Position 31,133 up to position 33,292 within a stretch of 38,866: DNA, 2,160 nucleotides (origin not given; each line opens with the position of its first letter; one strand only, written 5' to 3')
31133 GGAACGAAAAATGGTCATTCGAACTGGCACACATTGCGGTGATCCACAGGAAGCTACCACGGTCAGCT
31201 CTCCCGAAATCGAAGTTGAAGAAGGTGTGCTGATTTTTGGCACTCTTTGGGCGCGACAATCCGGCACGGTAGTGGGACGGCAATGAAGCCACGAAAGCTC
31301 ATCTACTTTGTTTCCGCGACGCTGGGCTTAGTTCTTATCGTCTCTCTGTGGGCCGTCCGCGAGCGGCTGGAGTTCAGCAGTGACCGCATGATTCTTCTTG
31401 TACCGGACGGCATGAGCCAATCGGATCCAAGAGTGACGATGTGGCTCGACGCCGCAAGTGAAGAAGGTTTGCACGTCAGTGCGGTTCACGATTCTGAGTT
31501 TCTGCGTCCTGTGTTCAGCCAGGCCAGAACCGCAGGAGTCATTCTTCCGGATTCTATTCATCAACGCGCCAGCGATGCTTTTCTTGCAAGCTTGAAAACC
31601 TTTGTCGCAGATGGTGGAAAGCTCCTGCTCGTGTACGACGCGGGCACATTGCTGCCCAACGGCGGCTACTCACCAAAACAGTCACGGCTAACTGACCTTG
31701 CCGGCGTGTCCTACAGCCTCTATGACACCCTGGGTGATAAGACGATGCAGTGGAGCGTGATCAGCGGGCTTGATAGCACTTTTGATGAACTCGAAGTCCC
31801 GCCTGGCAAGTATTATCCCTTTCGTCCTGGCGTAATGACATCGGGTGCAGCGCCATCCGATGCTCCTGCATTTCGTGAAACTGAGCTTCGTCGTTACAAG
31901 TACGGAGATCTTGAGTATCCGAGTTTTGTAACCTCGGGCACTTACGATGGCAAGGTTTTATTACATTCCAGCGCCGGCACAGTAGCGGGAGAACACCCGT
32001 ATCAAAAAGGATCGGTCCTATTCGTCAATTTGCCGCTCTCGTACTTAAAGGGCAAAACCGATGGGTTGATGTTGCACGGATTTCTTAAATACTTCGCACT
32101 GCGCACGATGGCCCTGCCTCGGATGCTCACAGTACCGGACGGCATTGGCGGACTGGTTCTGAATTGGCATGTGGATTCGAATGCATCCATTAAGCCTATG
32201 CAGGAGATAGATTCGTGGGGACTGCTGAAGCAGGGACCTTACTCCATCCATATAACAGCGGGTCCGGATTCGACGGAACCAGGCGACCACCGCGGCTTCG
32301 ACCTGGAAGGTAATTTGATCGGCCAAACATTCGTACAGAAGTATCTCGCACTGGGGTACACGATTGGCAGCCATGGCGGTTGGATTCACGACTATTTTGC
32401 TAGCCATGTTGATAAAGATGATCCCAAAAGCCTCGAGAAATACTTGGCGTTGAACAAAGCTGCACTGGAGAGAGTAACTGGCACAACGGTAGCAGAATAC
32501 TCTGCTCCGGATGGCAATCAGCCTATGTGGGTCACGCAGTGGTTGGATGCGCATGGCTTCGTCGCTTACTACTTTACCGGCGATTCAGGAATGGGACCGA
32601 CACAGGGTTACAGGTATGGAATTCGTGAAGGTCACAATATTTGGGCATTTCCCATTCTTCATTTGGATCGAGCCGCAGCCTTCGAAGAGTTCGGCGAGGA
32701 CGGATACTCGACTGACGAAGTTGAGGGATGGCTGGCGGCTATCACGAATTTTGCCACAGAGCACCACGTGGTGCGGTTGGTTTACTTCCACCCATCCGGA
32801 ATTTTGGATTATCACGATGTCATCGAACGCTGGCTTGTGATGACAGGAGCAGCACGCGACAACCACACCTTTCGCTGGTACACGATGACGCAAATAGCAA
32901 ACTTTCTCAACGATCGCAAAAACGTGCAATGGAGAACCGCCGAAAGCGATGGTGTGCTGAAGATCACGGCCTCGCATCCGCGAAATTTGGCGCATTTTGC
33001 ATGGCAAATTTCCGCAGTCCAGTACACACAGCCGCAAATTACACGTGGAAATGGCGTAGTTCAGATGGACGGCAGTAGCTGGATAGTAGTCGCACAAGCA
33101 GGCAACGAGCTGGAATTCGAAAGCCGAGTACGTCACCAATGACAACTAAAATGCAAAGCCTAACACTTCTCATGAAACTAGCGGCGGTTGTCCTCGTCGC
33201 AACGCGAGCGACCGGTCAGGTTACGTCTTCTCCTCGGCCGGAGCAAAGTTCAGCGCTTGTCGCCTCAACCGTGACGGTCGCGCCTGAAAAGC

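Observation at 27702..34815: Six-gene translationally coupled synthase-dependent exopolysaccharide locus with non-canonical accessory proteins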

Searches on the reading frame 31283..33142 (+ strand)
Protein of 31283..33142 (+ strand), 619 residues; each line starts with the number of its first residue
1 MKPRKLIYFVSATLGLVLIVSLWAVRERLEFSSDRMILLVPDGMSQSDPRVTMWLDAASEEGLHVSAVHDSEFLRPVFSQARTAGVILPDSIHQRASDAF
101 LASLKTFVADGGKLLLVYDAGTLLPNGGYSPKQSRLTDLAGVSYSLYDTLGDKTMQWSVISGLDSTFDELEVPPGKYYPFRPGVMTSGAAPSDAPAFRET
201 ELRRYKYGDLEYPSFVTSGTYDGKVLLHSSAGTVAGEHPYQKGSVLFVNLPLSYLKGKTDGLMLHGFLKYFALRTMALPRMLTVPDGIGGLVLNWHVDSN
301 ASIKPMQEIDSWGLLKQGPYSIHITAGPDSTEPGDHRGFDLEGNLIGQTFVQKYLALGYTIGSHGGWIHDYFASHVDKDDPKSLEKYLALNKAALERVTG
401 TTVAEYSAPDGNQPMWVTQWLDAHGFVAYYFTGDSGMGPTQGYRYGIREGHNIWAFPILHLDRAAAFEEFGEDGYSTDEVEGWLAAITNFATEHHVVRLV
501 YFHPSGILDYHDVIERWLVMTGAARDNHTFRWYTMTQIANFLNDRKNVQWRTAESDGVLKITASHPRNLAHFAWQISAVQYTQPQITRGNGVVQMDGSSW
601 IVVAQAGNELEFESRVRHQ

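Call 3: search_protein_families(library=pfam, proteins=[window:31283-33142:+], max_evalue=0.01)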
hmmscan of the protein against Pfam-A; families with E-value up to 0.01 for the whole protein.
window:31283-33142:+ (619 aa): 0 families

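Call 4: search_protein_families(library=ncbifam, proteins=[window:31283-33142:+], max_evalue=0.01)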
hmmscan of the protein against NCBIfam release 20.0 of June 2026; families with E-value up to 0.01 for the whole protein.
window:31283-33142:+ (619 aa): 1 family
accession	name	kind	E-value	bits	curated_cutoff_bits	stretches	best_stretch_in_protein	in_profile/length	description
TIGR03006.1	pepcterm_polyde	equivalog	0.0058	15.8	276.2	1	350-450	65-158/272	XrtA system polysaccharide deacetylase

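Call 7: find_homologous_proteins(query=window:31283-33142:+, max_evalue=0.001)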
Query window:31283-33142:+ (619 aa): 1278 proteins with E <= 0.001 among 8000 candidates; the best 120 are listed.
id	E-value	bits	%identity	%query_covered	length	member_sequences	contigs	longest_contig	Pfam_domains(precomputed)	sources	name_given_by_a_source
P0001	0.0e+0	1426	99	100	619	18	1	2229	-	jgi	jgi:hypothetical protein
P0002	0.0e+0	1137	78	99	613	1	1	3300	-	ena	-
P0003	0.0e+0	1134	77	100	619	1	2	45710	-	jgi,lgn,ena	-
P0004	0.0e+0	1127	77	100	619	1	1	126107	-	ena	-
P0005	0.0e+0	1053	71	100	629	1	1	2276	-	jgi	jgi:hypothetical protein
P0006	0.0e+0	1049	72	100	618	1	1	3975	-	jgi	jgi:hypothetical protein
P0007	2.0e-285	966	67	99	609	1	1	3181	-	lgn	-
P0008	1.4e-273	927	64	96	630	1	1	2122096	-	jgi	jgi:hypothetical protein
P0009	3.7e-267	906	62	98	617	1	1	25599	-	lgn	-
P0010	3.1e-266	903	61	100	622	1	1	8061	-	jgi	jgi:hypothetical protein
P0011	3.5e-266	903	62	99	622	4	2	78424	-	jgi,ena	jgi:hypothetical protein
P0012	4.5e-266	902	63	96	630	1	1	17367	-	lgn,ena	-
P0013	9.2e-265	898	61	100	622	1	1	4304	-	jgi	jgi:hypothetical protein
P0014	1.6e-264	897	61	99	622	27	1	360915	-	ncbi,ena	-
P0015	1.8e-264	897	61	99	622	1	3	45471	-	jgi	jgi:hypothetical protein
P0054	4.6e-261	886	60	100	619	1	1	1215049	-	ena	-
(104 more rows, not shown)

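Call 9: find_encoding_contigs(protein=P0008, flank=10000, max_places=3)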
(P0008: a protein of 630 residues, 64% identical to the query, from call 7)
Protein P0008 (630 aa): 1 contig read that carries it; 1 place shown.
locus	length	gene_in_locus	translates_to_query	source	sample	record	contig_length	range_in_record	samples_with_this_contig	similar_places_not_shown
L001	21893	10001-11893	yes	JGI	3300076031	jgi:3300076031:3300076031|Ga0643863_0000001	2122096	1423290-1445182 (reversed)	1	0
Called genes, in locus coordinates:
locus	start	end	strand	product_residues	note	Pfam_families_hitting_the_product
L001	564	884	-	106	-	-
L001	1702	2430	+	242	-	PF07238:PilZ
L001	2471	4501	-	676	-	PF00989:PAS, PF08447:PAS_3, PF08448:PAS_4, PF13426:PAS_9, PF00990:GGDEF, PF00563:EAL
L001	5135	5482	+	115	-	-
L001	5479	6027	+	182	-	PF02954:HTH_8 (weak)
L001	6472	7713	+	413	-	PF02350:Epimerase_2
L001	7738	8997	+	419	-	PF13506:Glyco_transf_21, PF00535:Glycos_transf_2, PF13641:Glyco_tranf_2_3, PF13632:Glyco_trans_2_3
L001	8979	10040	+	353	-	-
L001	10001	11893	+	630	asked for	-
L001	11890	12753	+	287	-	PF19413:YaiO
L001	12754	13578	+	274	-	-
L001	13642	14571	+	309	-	PF00072:Response_reg, PF00990:GGDEF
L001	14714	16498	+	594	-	PF00672:HAMP (weak), PF00990:GGDEF, PF00563:EAL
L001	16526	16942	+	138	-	PF00072:Response_reg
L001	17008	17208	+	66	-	-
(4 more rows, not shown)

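Call 10: find_encoding_contigs(protein=P0054, flank=10000, max_places=3)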
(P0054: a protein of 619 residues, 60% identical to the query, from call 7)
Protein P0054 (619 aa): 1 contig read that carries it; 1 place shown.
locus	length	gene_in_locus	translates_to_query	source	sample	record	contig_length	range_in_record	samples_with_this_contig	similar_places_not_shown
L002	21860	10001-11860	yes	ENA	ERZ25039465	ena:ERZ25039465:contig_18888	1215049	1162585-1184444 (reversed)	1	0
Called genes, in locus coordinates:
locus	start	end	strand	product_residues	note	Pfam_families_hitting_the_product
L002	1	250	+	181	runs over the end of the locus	-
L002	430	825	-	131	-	PF04397:LytTR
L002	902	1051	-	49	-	-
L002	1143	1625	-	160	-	PF12680:SnoaL_2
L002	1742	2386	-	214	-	PF00440:TetR_N, PF16925:TetR_C_13, PF21993:TetR_C_13_2, PF13977:TetR_C_6 (weak)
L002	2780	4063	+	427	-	PF11949:DUF3466 (faint)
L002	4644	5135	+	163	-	PF01243:PNPOx_N, PF12900:Pyridox_ox_2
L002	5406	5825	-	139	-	PF01850:PIN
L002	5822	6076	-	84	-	PF02604:PhdYeFM_antitox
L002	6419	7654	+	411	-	PF02350:Epimerase_2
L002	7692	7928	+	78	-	-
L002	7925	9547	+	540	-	PF00535:Glycos_transf_2, PF13641:Glyco_tranf_2_3, PF13632:Glyco_trans_2_3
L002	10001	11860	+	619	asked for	-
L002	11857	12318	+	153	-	PF19413:YaiO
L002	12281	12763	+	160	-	PF19413:YaiO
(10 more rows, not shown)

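Call 14: search_solved_structures(query=window:31283-33142:+, max_evalue=1, show_alignments=2)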
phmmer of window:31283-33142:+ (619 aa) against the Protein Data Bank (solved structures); distinct sequences matched with E-value up to 1: 1.
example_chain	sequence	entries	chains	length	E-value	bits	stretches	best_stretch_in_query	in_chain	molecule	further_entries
7ekq_P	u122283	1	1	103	0.71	11.4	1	64-106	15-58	Chaperonin 11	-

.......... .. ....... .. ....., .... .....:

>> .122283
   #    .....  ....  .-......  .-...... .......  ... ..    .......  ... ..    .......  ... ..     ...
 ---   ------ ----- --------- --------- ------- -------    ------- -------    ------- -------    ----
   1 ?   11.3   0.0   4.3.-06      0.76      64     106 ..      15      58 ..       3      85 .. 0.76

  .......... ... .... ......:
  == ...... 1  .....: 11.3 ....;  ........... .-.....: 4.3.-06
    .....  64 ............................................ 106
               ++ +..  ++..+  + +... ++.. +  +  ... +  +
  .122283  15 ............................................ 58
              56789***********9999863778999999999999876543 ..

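Call 17: find_related_loci(query=A1, collection=genome_contigs, flank=10000)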
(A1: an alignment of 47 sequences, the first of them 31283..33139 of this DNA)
Query A1 (619 aa) in genome_contigs; peptide patterns used: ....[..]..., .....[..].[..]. (x = any residue, [..] = any of these).
119 stretches matched a pattern; 101 encode a relative of the query (tblastn E <= 1e-3); the best 80 are kept; 80 distinct loci.
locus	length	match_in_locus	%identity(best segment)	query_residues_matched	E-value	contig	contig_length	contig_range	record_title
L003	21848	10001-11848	61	1-614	0e+0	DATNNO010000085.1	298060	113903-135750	MAG TPA_asm: Terriglobales bacterium isolate SMAG_U11507 k141_817951, whole genome shotgun sequence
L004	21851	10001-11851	63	1-615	0e+0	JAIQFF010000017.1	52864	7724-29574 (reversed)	MAG: Terriglobia bacterium isolate SRVP_23 SR-VP_26_10_2019_C_20cm_scaffold_1155, whole genome shotgun sequence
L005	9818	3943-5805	60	1-616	0e+0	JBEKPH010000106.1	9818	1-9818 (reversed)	MAG: Terriglobales bacterium isolate SPRUCE 45 SPRUCE_45_106, whole genome shotgun sequence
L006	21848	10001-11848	61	1-613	0e+0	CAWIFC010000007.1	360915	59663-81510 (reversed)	MAG: uncultured Acidobacteriota bacterium isolate MFD04570.bin.1.50 genome assembly, contig: contig_108592, whole genome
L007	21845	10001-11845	62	1-615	0e+0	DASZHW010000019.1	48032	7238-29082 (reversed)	MAG TPA_asm: Terriglobales bacterium isolate SMAG_U6586 k141_6773808, whole genome shotgun sequence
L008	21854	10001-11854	60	2-615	0e+0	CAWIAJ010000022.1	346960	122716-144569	MAG: uncultured Acidobacteriaceae bacterium isolate MFD01223.bin.1.107 genome assembly, contig: contig_30920, whole geno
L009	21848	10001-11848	62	1-614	0e+0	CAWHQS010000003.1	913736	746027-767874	MAG: Terriglobia bacterium isolate MFD06714.bin.1.217 genome assembly, contig: contig_18035, whole genome shotgun sequen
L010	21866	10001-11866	60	1-616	0e+0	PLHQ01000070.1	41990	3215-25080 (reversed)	MAG: Acidobacteriaceae bacterium isolate bog_206 73.20110800_S1M.72_contig_1236, whole genome shotgun sequence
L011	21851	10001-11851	62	1-615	0e+0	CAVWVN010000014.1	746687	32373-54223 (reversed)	MAG: Terriglobia bacterium isolate MFD00822.bin.1.51 genome assembly, contig: contig_90502, whole genome shotgun sequenc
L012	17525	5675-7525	62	1-615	0e+0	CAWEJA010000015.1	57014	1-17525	MAG: Terriglobia bacterium isolate MFD06085.bin.1.165 genome assembly, contig: contig_58937, whole genome shotgun sequen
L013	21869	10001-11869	60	1-616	0e+0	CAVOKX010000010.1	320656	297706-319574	MAG: uncultured Acidobacteriota bacterium isolate MFD00008.bin.1.215 genome assembly, contig: contig_43728, whole genome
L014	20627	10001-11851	60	1-614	0e+0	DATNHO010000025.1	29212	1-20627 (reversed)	MAG TPA_asm: Terriglobales bacterium isolate SMAG_U11349 k141_743793, whole genome shotgun sequence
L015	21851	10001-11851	60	1-614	0e+0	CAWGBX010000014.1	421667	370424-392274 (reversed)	MAG: uncultured Acidobacteriota bacterium isolate MFD06435.bin.2.10 genome assembly, contig: contig_69676, whole genome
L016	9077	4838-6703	59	1-616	0e+0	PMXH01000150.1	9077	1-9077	MAG: Acidobacteriaceae bacterium isolate bog_174 73.20110700_S3M.98_contig_14212, whole genome shotgun sequence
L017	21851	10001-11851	60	3-613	0e+0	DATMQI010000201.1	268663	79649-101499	MAG TPA_asm: Terriglobales bacterium isolate SMAG_U12924 k141_5086438, whole genome shotgun sequence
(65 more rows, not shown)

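Call 32: predict_structure(alignment_id=A1)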
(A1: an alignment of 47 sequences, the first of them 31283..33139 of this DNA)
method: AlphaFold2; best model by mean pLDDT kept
length: 619 residues; sequences in the alignment: 47
mean_pLDDT: 74.7   pTM: 0.80
mean pLDDT of the five models: 74.7, 73.8, 73.3, 73.2, 71.5
residues with pLDDT >= 90: 120; 70-90: 290; 50-70: 131; < 50: 78
segments of 3 or more residues with pLDDT < 50: 24-29, 91-95, 185-195, 328-335, 373-376, 409-413, 426-456
pLDDT, mean of each block of 10 residues (from residue 1): 74 76 50 79 79 81 85 68 63 60 87 78 57 76 71 77 88 74 45 56 67 78 91 91 89 59 84 89 94 77 80 73 60 55 81 84 61 52 58 84 63 54 51 39 46 50 59 78 87 87 80 90 92 83 87 89 96 95 97 95 97 87
secondary structure, 60 per line:
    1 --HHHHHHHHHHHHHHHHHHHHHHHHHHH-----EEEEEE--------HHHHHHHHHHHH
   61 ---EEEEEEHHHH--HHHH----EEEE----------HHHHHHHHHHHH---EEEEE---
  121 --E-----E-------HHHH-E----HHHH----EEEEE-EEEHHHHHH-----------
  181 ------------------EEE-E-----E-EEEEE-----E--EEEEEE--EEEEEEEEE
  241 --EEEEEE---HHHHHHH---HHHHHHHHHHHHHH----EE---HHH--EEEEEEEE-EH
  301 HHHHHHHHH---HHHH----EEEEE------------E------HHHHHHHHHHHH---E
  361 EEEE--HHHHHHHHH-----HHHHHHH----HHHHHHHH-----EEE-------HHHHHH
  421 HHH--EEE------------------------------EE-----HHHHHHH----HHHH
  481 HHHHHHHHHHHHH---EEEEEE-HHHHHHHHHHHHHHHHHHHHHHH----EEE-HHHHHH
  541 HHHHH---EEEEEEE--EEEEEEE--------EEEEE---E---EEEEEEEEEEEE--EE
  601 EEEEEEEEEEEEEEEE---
elements in order: H3-29 E35-40 H49-60 E64-69 H70-73 H76-79 E84-87 H98-109 E113-117 H137-140 H147-150 E155-159 E161-163 H164-169 E199-201 E211-215 E224-229 E232-240 E243-248 H252-258 H262-275 E290-297 H300-309 H313-316 E321-325 H345-356 E360-364 H367-375 H381-387 H392-399 E405-407 H415-423 E426-428 H466-472 H477-493 E497-502 H504-526 E531-533 H535-545 E549-555 E558-564 E573-577 E585-596 E599-616

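Call 35: fold_search(model_id=the predicted structure, library=pdb)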
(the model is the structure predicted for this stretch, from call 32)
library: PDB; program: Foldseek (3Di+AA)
matches with E <= 10: 1079; with E <= 0.001: 108
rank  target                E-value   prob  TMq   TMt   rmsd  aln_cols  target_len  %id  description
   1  3tts_A                4.1e-07  1.00  0.25  0.23   6.0       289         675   12  Crystal structure of beta-galactosidase from Bacillus circulans sp. alkalophilus (released 2012-03-21)
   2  9f6z_A                1.2e-06  1.00  0.30  0.25  12.4       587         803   10  Human N-deacetylase/N-sulfotransferase 1 homodimer (released 2025-04-16)
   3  6t6g_FFF              1.5e-06  1.00  0.21  0.20   8.6       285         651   13  Bacteroides salyersiae GH164 beta-mannosidase in complex with noeuromycin (released 2020-01-01)
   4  6t6g_BBB              1.6e-06  1.00  0.21  0.20   8.5       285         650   12  Bacteroides salyersiae GH164 beta-mannosidase in complex with noeuromycin (released 2020-01-01)
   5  7omi_CCC              1.7e-06  1.00  0.20  0.20   8.9       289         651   13  Bs164 in complex with mannocyclophellitol epoxide (released 2022-02-02)
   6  6t5o_FFF              2.0e-06  1.00  0.21  0.20   8.9       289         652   13  Bacteroides salyersiae GH164 beta-mannosidase (released 2020-01-01)
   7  5xb7_C                2.1e-06  1.00  0.24  0.22   7.1       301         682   11  GH42 alpha-L-arabinopyranosidase from Bifidobacterium animalis subsp. lactis Bl-04 (released 2017-11-01)
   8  7oms_BBB              2.1e-06  1.00  0.20  0.20   8.9       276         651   14  Bs164 in complex with mannocyclophellitol aziridine (released 2022-02-02)
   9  7oms_FFF              2.5e-06  1.00  0.20  0.19   8.9       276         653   13  Bs164 in complex with mannocyclophellitol aziridine (released 2022-02-02)
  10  6t5o_DDD              3.7e-06  1.00  0.21  0.20   8.5       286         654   12  Bacteroides salyersiae GH164 beta-mannosidase (released 2020-01-01)
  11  6t7g_FFF              3.7e-06  1.00  0.20  0.19   9.0       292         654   13  Bacteroides salyersiae GH164 beta-mannosidase in complex with mannoimidazole (released 2019-12-25)
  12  5xb7_D                4.0e-06  1.00  0.25  0.22   5.6       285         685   11  GH42 alpha-L-arabinopyranosidase from Bifidobacterium animalis subsp. lactis Bl-04 (released 2017-11-01)
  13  5dfa_A                4.0e-06  1.00  0.23  0.21   6.7       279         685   12  3D structure of the E323A catalytic mutant of Gan42B, a GH42 beta-galactosidase from G. stearothermophilus (released 2015-12-09)
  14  7omi_DDD              4.0e-06  1.00  0.21  0.20   8.5       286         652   12  Bs164 in complex with mannocyclophellitol epoxide (released 2022-02-02)
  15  6t5o_AAA              4.2e-06  1.00  0.20  0.19   8.8       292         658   13  Bacteroides salyersiae GH164 beta-mannosidase (released 2020-01-01)
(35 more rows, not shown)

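Call 36: search_protein_families(library=pfam, alignment_id=A1, max_evalue=1)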
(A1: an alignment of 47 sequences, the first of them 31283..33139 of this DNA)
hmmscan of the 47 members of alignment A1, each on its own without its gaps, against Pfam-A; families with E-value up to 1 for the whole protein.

A. member 1, window:31283-33139:+ (619 aa): 2 families
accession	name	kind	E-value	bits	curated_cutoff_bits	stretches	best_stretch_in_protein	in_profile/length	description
PF01522.26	Polysacc_deac_1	-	0.013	15.9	23.1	1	351-426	51-121/124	Polysaccharide deacetylase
PF08532.16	Glyco_hydro_42M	-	0.027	14.4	25.8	1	95-154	68-129/207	Beta-galactosidase trimerisation domain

B. families by the number of members that match (of 47 scanned): 12 families
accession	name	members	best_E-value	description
PF01522.26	Polysacc_deac_1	45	1.1e-05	Polysaccharide deacetylase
PF08532.16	Glyco_hydro_42M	34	0.00041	Beta-galactosidase trimerisation domain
PF17802.7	SpaA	9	0.026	Prealbumin-like fold domain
PF18016.8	SAM_3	5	0.17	SAM domain (Sterile alpha motif)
PF07045.17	DUF1330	2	0.068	Domain of unknown function (DUF1330)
PF17385.8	LBP_M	2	0.15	Lacto-N-biose phosphorylase central domain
PF15876.10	DUF4732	2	0.21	Domain of unknown function (DUF4732)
PF08525.16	OapA_N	1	0.034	Opacity-associated protein A N-terminal motif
PF01904.24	DUF72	1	0.06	Protein of unknown function DUF72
PF14258.12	DUF4350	1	0.11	Domain of unknown function (DUF4350)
PF12979.12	DUF3863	1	0.13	Domain of Unknown Function with PDB structure (DUF3863)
PF09286.16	Pro-kuma_activ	1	0.2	Pro-kumamolisin, activation domain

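Call 37: search_solved_structures(query=A1, max_evalue=10, show_alignments=3)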
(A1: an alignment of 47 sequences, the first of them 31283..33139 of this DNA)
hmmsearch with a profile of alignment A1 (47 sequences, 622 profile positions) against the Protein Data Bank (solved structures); distinct sequences matched with E-value up to 10: 2.
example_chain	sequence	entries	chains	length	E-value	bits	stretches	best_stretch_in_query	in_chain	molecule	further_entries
7ekq_P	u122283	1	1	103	0.12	13.9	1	63-133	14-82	Chaperonin 11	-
7cb8_A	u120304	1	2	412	0.34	12.3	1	27-81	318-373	Fic-domain containing protein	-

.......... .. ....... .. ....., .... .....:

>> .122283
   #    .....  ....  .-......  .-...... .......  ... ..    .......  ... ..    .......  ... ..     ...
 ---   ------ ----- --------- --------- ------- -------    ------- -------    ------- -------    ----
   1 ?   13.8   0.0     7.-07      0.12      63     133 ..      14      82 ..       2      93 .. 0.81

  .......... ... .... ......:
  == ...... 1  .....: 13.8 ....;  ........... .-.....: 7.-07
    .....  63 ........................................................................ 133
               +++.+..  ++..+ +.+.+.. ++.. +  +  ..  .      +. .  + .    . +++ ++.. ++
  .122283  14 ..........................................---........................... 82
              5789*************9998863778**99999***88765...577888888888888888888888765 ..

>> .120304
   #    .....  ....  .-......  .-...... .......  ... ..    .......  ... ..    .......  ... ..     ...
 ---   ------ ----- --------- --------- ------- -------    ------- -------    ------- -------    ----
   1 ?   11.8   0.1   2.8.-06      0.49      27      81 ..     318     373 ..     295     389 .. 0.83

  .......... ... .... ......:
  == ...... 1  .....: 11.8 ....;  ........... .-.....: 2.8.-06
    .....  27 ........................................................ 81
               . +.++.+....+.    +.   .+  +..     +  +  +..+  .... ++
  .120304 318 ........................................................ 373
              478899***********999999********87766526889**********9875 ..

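Call 50: search_protein_representatives(alignment_id=A1)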
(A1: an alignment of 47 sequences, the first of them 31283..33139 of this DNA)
Query: 47 sequences, 622 profile positions. Proteins with E-value up to 0.001 (for the whole library): 471; up to 1e-10: 392; up to 1e-30: 258. The best 150 are listed.
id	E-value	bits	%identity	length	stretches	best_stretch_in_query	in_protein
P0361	3.2e-226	769.0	-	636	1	8-616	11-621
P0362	1.6e-215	733.6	-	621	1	5-616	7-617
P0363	8.1e-212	721.4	-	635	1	1-619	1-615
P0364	1.0e-204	697.9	-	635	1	1-619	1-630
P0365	2.1e-200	683.7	-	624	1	13-621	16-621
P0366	4.7e-198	675.9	-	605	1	5-618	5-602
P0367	1.7e-196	670.8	-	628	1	31-620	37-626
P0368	1.8e-190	650.8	-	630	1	8-614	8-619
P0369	2.4e-185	633.9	-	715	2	202-601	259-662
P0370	1.4e-181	621.5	-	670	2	171-618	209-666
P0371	2.1e-179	614.3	-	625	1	9-618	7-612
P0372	6.7e-177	606.0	-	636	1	13-618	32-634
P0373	8.5e-174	595.8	-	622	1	19-617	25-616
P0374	1.4e-172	591.7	-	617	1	34-611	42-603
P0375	1.2e-170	585.4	-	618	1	28-617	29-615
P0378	4.9e-167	573.5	-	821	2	201-617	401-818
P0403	8.8e-153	526.4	-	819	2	198-620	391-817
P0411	5.7e-144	497.2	-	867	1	8-616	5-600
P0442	2.0e-93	330.3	-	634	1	5-617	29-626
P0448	4.4e-83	296.1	-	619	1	7-613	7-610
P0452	3.8e-79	283.1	-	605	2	202-583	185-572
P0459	2.1e-76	274.1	-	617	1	7-604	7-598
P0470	2.2e-72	260.8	-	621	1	5-606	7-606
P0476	2.4e-71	257.4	-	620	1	2-615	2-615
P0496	2.2e-65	237.6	-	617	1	51-617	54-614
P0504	1.7e-62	228.1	-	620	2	200-611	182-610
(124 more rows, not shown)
